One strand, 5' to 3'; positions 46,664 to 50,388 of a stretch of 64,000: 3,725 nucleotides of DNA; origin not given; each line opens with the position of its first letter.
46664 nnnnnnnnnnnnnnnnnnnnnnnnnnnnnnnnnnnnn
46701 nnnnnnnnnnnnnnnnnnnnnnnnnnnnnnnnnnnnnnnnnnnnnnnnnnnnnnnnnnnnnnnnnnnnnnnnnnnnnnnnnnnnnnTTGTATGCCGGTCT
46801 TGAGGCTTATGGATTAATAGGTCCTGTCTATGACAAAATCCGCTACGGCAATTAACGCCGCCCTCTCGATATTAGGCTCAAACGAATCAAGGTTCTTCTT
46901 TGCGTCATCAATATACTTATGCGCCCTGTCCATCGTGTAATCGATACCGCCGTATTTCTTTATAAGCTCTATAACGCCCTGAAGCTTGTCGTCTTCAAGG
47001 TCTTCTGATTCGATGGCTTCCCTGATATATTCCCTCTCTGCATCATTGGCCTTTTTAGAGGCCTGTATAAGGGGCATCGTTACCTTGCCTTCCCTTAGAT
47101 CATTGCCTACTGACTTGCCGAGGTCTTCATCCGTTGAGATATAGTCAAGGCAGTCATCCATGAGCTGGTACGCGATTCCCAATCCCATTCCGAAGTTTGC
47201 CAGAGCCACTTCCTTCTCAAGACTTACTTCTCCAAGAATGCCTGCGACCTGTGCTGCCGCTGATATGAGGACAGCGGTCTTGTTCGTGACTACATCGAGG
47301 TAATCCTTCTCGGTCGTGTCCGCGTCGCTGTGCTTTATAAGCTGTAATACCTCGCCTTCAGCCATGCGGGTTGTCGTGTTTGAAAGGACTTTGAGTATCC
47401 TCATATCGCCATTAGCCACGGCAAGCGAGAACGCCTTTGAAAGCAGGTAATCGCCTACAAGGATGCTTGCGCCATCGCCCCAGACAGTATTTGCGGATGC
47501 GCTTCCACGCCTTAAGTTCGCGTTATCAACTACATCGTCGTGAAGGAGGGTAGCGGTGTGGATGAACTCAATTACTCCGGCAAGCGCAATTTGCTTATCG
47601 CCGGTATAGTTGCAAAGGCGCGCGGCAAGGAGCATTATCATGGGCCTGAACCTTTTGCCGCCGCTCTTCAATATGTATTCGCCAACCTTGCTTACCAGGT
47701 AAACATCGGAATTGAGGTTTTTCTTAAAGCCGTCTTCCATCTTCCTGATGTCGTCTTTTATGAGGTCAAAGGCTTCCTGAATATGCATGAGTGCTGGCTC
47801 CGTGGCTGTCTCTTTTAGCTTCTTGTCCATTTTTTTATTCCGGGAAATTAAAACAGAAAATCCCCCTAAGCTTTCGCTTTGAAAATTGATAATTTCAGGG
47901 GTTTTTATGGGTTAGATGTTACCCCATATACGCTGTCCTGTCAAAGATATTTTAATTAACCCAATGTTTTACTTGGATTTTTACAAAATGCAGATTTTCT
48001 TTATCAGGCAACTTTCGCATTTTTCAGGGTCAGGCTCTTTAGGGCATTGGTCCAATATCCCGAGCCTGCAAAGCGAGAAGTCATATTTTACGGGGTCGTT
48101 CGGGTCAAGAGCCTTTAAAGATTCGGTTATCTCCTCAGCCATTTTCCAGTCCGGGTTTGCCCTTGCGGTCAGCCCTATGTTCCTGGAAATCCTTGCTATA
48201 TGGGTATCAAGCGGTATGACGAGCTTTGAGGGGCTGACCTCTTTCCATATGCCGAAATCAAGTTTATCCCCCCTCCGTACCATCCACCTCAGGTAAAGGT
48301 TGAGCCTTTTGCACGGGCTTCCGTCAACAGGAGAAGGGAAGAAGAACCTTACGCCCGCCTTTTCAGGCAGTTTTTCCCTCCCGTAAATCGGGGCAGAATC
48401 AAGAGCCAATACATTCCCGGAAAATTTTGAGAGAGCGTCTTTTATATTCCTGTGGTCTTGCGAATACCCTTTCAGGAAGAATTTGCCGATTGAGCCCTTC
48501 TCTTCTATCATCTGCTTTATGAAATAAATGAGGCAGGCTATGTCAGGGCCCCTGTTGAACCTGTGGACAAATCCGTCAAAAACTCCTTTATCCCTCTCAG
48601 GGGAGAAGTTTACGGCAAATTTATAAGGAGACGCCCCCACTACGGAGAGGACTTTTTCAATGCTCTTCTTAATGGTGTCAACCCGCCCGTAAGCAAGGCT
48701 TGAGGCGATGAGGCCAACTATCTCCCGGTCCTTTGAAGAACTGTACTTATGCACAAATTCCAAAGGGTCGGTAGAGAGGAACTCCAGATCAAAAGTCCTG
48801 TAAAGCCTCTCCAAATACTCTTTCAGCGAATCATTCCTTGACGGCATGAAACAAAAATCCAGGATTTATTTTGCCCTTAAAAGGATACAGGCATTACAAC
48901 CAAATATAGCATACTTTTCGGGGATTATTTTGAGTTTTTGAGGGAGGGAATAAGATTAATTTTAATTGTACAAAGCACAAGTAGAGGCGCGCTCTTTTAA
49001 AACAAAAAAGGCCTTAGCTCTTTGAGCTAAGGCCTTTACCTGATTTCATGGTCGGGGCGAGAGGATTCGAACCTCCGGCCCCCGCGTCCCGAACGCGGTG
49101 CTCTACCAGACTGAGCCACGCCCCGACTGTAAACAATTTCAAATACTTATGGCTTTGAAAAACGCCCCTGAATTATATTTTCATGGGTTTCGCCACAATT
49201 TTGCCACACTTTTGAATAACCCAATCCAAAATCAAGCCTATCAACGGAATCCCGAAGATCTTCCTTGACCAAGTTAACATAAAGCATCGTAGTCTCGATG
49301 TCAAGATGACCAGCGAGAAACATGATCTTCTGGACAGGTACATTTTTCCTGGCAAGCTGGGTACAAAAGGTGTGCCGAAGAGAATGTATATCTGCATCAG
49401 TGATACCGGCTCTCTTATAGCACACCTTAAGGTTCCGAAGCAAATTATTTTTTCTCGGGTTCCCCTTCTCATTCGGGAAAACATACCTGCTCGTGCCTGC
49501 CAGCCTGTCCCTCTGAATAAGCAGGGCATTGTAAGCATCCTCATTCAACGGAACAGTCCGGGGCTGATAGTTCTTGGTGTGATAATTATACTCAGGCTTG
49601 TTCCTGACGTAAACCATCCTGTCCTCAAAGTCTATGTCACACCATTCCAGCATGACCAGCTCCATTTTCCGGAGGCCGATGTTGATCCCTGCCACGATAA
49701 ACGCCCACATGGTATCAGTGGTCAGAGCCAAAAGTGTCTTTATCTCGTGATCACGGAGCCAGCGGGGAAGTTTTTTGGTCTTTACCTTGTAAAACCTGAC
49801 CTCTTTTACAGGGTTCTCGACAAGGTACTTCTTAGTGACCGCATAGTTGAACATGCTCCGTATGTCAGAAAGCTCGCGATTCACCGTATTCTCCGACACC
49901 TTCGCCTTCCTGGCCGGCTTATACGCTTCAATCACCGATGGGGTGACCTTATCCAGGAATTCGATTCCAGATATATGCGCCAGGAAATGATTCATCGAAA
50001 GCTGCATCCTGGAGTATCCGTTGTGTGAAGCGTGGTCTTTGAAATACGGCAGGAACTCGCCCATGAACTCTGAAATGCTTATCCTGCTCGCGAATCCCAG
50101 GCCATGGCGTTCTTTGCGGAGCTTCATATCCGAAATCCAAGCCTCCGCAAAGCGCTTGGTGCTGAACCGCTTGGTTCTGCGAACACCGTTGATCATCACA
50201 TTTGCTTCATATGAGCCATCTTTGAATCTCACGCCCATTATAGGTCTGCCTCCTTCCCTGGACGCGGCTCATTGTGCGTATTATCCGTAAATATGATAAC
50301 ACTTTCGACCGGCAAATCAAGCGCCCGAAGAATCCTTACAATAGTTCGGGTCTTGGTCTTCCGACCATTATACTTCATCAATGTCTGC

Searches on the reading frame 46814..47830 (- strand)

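Call 32: search_protein_families(library=pfam, proteins=[window:46814-47830:-], max_evalue=0.0001)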
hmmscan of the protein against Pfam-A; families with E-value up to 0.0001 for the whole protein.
window:46814-47830:- (338 aa): 1 family
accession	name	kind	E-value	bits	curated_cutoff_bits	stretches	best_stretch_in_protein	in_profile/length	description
PF00348.22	polyprenyl_synt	-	9.8e-75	251.4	27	1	46-289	4-250/251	Polyprenyl synthetase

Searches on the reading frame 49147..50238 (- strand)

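Call 32: search_protein_families(library=pfam, proteins=[window:49147-50238:-], max_evalue=0.0001)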
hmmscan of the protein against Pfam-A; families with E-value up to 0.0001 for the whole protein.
window:49147-50238:- (363 aa): 4 families
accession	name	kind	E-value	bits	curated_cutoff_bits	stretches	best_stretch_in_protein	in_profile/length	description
PF00589.27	Phage_integrase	-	2.5e-26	92.9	27.1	1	160-324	2-169/172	Phage integrase family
PF13102.12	Phage_int_SAM_5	-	2.4e-08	34.6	22.3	1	57-145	4-94/98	Phage integrase SAM-like domain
PF02899.23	Phage_int_SAM_1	-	1.5e-06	28.8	22.3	1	75-136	22-82/83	Phage integrase, N-terminal SAM-like domain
PF24624.1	Int_N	-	1.3e-05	26.3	27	1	88-149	35-98/100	Phage integrase, N-terminal domain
